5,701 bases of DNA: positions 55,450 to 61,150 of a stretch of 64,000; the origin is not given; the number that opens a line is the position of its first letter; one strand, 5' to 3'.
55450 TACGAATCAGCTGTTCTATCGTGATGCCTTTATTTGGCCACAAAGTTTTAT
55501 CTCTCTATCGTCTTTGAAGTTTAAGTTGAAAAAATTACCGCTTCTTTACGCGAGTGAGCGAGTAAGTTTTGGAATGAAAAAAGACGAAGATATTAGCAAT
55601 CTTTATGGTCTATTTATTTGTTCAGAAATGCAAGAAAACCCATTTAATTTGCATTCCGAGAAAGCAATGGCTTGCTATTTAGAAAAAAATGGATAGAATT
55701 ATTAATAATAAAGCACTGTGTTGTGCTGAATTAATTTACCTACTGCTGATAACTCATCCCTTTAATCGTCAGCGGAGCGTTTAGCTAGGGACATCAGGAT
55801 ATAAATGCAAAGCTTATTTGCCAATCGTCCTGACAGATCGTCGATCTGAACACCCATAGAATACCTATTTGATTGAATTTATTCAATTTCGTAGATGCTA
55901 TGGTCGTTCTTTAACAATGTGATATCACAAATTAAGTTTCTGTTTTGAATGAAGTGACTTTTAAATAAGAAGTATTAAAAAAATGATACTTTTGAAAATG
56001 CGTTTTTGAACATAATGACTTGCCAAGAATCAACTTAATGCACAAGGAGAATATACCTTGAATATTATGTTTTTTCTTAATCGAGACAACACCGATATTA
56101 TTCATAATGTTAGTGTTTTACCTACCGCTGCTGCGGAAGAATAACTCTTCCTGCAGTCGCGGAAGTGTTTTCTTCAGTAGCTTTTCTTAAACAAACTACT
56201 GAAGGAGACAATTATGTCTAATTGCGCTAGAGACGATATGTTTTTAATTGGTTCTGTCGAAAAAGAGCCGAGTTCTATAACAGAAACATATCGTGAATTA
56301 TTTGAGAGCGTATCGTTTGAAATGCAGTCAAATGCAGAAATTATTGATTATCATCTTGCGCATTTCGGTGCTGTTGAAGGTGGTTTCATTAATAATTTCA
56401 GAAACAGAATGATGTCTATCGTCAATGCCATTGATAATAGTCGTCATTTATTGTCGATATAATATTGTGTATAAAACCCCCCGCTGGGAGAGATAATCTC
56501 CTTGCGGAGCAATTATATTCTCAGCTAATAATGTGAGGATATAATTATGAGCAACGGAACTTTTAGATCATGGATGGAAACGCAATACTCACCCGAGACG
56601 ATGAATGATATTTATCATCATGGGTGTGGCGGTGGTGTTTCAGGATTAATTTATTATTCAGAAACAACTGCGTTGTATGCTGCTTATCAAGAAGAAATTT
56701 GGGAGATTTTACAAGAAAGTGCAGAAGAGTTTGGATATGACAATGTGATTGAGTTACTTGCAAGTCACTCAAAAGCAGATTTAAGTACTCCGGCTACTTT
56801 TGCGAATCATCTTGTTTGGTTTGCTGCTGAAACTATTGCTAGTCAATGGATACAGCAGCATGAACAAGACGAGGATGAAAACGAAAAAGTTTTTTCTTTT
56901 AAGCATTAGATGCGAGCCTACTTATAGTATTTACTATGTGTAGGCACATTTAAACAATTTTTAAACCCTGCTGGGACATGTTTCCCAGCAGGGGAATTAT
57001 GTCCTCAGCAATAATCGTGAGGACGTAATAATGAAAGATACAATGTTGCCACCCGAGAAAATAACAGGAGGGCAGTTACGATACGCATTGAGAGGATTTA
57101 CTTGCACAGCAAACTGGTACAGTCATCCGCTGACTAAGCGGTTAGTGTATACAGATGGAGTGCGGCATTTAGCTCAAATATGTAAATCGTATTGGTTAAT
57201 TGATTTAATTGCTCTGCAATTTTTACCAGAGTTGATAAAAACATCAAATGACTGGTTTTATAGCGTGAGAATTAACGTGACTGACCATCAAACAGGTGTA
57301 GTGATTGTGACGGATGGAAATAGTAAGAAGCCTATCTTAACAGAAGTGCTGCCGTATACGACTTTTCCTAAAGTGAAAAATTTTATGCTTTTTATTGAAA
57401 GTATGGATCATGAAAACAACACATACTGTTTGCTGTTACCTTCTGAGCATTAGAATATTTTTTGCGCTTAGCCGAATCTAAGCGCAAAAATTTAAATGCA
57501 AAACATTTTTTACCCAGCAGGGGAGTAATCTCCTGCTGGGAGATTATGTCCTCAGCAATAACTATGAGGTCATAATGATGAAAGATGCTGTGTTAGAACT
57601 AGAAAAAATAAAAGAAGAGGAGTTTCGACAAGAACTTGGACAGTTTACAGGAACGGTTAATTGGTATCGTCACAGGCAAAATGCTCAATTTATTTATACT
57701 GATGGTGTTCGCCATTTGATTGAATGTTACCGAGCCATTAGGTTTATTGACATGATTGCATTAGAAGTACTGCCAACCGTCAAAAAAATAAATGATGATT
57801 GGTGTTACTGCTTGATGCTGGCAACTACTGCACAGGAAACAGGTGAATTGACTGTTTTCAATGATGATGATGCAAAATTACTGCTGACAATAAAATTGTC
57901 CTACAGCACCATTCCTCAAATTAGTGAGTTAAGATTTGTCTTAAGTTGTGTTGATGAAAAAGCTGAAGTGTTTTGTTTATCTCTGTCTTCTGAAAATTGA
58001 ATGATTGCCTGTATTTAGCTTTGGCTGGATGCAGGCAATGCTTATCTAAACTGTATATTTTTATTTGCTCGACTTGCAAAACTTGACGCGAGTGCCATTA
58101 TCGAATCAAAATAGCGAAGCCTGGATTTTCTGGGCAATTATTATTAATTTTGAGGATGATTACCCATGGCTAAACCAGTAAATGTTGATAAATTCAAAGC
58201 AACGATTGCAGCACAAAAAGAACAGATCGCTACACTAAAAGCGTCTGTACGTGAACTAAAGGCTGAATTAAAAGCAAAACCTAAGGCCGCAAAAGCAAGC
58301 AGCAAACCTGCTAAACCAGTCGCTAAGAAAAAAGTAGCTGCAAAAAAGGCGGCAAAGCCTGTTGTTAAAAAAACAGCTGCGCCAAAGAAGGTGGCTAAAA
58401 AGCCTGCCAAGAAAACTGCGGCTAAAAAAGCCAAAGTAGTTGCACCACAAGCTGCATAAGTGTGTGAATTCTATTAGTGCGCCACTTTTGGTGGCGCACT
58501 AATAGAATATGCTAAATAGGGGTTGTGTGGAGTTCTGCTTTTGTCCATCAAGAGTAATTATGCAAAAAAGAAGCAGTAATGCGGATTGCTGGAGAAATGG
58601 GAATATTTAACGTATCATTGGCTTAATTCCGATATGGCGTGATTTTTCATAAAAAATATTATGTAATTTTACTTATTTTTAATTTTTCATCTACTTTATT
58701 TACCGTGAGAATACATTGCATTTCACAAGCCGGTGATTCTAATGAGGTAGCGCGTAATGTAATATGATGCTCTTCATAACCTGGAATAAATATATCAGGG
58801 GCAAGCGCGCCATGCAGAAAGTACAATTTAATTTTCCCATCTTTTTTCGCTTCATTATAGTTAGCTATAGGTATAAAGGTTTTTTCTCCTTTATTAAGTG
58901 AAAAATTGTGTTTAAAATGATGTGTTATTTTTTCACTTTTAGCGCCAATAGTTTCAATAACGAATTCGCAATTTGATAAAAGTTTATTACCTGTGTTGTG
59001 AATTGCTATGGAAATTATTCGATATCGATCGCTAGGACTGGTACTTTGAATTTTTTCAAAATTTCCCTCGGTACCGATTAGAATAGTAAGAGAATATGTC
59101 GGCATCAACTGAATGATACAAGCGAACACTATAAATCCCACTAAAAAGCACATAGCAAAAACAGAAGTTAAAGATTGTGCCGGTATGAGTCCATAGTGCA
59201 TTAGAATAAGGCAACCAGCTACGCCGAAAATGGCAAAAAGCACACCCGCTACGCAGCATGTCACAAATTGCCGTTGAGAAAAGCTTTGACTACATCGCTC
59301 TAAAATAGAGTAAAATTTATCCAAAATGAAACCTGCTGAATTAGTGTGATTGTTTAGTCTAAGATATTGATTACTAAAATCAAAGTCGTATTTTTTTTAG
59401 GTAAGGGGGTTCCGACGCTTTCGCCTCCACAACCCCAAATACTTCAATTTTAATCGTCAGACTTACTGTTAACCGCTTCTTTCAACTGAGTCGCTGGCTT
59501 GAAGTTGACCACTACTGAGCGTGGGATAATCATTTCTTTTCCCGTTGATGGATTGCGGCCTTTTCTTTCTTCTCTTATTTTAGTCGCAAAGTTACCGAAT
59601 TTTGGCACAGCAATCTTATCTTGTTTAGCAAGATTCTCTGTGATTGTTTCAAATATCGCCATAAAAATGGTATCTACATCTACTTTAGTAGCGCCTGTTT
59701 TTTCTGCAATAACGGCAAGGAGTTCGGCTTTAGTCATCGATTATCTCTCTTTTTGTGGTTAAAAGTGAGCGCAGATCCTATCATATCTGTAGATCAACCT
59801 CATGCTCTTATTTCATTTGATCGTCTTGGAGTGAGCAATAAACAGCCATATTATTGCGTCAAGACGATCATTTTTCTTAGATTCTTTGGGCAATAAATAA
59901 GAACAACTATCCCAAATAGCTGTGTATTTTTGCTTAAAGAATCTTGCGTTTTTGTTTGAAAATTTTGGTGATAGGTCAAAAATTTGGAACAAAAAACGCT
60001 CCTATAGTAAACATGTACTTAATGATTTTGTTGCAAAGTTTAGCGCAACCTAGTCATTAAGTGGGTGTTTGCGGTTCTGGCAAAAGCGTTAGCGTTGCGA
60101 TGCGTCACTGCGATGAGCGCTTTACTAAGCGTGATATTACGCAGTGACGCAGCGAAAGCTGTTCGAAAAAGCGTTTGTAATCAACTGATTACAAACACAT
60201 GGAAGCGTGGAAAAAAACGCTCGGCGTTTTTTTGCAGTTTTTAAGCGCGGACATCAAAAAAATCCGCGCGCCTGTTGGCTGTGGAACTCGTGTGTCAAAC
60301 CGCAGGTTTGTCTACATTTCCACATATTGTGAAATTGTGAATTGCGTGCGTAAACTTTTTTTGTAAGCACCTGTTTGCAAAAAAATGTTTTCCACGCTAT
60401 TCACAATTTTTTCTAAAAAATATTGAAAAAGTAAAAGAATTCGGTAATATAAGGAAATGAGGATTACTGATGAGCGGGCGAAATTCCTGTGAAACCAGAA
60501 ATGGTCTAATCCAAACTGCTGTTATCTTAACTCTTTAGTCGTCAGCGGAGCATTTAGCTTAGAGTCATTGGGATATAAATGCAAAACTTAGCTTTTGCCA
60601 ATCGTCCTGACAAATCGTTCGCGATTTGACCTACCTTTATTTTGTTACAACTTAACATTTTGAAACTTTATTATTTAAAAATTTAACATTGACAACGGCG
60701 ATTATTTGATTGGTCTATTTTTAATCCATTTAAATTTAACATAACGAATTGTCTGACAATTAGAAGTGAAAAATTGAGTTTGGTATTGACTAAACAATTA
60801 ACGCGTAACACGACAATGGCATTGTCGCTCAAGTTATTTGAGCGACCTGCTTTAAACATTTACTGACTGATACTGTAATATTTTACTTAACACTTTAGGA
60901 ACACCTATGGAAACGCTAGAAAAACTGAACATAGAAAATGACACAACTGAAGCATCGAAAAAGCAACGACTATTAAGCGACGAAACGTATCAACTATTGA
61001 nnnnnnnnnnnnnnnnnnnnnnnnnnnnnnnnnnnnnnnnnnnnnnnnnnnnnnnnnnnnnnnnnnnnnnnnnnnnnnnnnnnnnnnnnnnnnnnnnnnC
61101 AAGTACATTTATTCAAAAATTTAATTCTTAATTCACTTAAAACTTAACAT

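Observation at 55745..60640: Pair of ~110-bp direct repeats, about 85% identical and 4.7 kb apart, bracketing the small-paralogue/H1-like/HU module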

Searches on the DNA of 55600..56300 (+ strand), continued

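Call 101: search_rna_families(source=window, start=55735, end=55890, threshold=evalue, max_evalue=10, show_alignments=3)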
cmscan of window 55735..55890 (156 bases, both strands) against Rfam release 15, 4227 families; matches with E-value up to 10: 1.
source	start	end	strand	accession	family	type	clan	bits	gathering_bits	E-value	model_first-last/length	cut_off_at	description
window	55822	55890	+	RF03621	MIR4245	Gene; miRNA;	-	13.1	74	8.6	1-69/128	3'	MIR4245 microRNA precursor family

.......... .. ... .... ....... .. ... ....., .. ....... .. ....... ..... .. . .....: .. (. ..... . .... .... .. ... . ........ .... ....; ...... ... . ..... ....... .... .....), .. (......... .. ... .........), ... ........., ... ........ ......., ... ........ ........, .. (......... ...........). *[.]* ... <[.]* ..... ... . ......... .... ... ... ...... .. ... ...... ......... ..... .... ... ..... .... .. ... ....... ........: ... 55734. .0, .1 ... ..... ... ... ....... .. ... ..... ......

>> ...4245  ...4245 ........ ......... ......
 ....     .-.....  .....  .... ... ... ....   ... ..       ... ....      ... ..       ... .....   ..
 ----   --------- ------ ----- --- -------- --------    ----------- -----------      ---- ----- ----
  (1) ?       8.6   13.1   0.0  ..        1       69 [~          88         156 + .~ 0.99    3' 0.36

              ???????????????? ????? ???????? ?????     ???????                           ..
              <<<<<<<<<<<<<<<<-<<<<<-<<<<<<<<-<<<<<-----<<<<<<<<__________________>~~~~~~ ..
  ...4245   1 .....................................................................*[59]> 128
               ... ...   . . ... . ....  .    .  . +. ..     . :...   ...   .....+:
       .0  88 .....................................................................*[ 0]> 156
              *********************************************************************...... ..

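Call 116: search_with_rna_model(model_id=R1, sources=[window, L016, L017, L019, L049, L051, L052, L053, L057], max_evalue=0.000001, make_alignment=true)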
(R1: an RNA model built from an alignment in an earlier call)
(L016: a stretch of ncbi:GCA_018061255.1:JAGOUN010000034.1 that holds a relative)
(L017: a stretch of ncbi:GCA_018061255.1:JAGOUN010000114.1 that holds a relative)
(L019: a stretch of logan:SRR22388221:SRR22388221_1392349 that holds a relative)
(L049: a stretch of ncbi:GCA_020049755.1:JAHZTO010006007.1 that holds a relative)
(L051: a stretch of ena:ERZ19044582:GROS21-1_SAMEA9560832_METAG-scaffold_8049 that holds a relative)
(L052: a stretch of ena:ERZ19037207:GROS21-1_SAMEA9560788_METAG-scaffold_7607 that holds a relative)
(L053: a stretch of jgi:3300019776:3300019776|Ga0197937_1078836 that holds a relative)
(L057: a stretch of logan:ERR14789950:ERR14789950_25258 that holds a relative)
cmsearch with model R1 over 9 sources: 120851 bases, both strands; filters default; matches with E-value up to 0.000001: 10.
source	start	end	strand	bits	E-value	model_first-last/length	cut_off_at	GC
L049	9213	9329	+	136.9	1.5e-30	1-117/117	no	0.41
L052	4469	4586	+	136.2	2.2e-30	1-117/117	no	0.39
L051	701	818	+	135.4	3.3e-30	1-117/117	no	0.39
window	60514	60631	+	134.2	6.3e-30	1-117/117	no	0.41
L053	3103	3220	+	133.6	9.1e-30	1-117/117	no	0.36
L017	769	879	+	129.9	6.9e-29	1-117/117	no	0.44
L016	10627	10737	+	128.6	1.4e-28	1-117/117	no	0.45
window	55741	55851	+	128.4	1.5e-28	1-117/117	no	0.44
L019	1013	1123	+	126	5.9e-28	1-117/117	no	0.44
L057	1257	1367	+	80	5.4e-17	1-117/117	no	0.44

Alignment A12: 10 matches aligned to the model, 122 columns, each read 5' to 3' on its own strand. Consensus structure (alignment columns), stored with it:
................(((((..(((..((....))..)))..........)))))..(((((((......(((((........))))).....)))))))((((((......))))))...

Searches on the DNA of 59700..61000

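Call 40: search_rna_families(source=window, start=59700, end=61000, threshold=evalue, max_evalue=10, show_alignments=3)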
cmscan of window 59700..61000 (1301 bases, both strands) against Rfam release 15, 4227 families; matches with E-value up to 10: 21.
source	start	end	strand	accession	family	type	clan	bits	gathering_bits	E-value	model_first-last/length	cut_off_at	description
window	60317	60430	+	RF04127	MIR8007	Gene; miRNA;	-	26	195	0.018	1-226/226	no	MIR8007 microRNA precursor family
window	60325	60418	+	RF04174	MIR4208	Gene; miRNA;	-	25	140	0.37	1-191/191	no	MIR4208 microRNA precursor family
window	60313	60435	+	RF04130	MIR7996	Gene; miRNA;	-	24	119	0.12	1-190/190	no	MIR7996 microRNA precursor family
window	60336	60405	+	RF04241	mir-5014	Gene; miRNA;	-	22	101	0.12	1-123/123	no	mir-5014 microRNA precursor family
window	60379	60420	-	RF00480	HIV_FE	Cis-reg; frameshift_element;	-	20.9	45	3.9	1-52/52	no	HIV Ribosomal frameshift signal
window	60335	60406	+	RF01925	MIR1428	Gene; miRNA;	-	20.7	79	0.82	1-110/110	no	MIR1428 microRNA precursor family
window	60303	60400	+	RF02309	TtnuHACA1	Gene; snRNA; snoRNA; HACA-box;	-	20.7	100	1.1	1-113/113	no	Tetrahymena snoRNA TtnuHACA1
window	60330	60411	-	RF04205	MIR2606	Gene; miRNA;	-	20.7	139.7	4.1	1-165/165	no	MIR2606 microRNA precursor family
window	60325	60419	+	RF03563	mir-BART16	Gene; miRNA;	-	19.8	100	0.91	1-87/87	no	mir-BART16 microRNA precursor family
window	60324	60423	+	RF04187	MIR862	Gene; miRNA;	-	19.4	100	0.73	1-110/110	no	MIR862 microRNA precursor family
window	60080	60178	+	RF03242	mir-1397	Gene; miRNA;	-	18.4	70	1.3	1-84/84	no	mir-1397 microRNA precursor family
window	60798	60835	+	RF02066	STnc320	Gene; sRNA;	-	18.4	50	1.7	1-55/55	no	Salmonella enterica sRNA STnc320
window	59816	59870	-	RF03647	mir-7640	Gene; miRNA;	-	17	90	2.2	1-60/60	no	mir-7640 microRNA precursor family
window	60306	60398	+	RF03155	TD-1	Cis-reg;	CL00124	17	64.5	7.2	1-120/120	no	TD-1 RNA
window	60332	60409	+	RF04207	MIR5048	Gene; miRNA;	-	16.7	160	0.29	53-304/356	no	MIR5048 microRNA precursor family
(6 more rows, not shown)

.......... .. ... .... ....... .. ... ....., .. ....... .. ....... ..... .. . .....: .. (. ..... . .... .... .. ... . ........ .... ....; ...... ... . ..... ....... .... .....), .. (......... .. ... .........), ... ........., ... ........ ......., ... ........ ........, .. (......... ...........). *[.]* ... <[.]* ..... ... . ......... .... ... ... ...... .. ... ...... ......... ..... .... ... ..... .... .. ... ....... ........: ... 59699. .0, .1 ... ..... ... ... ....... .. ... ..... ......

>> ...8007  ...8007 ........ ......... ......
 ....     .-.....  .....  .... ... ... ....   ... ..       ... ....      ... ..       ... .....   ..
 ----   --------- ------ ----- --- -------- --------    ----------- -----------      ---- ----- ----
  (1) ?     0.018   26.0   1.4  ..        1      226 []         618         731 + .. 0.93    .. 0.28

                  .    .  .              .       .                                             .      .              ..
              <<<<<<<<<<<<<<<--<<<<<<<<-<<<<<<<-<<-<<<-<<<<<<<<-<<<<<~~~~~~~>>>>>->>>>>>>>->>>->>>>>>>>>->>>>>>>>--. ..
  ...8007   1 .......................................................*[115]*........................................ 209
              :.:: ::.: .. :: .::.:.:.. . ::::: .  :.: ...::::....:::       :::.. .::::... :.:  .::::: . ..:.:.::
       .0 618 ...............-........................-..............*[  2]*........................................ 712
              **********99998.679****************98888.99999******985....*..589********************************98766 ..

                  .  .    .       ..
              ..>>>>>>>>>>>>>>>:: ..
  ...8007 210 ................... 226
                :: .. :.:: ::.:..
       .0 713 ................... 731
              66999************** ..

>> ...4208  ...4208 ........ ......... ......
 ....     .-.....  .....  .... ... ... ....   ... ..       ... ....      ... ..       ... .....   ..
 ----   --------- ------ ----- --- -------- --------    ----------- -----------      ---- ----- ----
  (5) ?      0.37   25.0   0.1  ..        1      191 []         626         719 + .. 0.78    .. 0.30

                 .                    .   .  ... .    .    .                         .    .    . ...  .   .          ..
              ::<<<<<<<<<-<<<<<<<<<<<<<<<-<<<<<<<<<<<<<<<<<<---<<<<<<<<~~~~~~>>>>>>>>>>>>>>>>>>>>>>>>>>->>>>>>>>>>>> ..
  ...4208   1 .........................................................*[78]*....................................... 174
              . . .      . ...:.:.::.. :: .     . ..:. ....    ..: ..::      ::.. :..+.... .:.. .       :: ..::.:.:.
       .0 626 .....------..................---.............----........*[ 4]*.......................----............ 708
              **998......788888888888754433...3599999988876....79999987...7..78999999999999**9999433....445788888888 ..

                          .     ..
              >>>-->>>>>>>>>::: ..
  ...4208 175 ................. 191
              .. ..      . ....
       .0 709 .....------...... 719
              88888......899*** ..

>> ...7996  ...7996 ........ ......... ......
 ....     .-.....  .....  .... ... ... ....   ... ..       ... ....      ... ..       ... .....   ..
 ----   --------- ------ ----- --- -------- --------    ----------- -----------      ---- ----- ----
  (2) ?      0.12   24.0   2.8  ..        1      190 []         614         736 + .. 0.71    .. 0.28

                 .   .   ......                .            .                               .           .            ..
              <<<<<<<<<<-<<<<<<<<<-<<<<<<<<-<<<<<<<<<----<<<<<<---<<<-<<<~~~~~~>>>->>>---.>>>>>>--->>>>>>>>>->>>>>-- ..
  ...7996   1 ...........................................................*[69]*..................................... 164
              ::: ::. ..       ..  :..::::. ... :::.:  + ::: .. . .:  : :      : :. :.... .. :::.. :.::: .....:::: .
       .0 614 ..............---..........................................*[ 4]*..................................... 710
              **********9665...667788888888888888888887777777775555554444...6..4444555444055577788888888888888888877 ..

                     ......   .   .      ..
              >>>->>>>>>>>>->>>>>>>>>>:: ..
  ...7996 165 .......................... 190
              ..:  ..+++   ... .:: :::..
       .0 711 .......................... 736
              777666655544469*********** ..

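Call 65: search_rna_families(source=window, start=60440, end=60535, threshold=evalue, max_evalue=10, show_alignments=4)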
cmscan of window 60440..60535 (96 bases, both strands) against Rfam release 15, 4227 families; matches with E-value up to 10: 1.
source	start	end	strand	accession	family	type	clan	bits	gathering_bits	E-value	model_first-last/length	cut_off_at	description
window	60462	60511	+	RF03152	RAGATH-1-hammerhead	Gene; ribozyme;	-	14.7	56.3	2.1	26-77/77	no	RAGATH-1 hammerhead ribozyme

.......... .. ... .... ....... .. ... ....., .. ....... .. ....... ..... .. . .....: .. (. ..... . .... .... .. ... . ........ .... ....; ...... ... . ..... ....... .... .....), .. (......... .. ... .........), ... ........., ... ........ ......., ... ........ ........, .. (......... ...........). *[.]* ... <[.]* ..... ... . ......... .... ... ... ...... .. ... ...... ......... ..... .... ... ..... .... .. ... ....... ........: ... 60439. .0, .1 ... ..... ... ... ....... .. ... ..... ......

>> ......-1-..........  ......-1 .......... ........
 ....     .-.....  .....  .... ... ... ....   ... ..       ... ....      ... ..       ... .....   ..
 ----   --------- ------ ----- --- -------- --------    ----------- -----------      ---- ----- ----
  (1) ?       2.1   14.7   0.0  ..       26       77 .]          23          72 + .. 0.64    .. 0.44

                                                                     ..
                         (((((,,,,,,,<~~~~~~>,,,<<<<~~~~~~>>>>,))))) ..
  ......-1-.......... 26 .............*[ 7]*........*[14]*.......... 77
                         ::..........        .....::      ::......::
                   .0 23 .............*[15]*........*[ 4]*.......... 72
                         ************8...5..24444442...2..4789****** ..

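Call 100: search_rna_families(source=window, start=60507, end=60660, threshold=evalue, max_evalue=10, show_alignments=3)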
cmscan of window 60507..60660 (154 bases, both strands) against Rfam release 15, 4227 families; matches with E-value up to 10: 0.
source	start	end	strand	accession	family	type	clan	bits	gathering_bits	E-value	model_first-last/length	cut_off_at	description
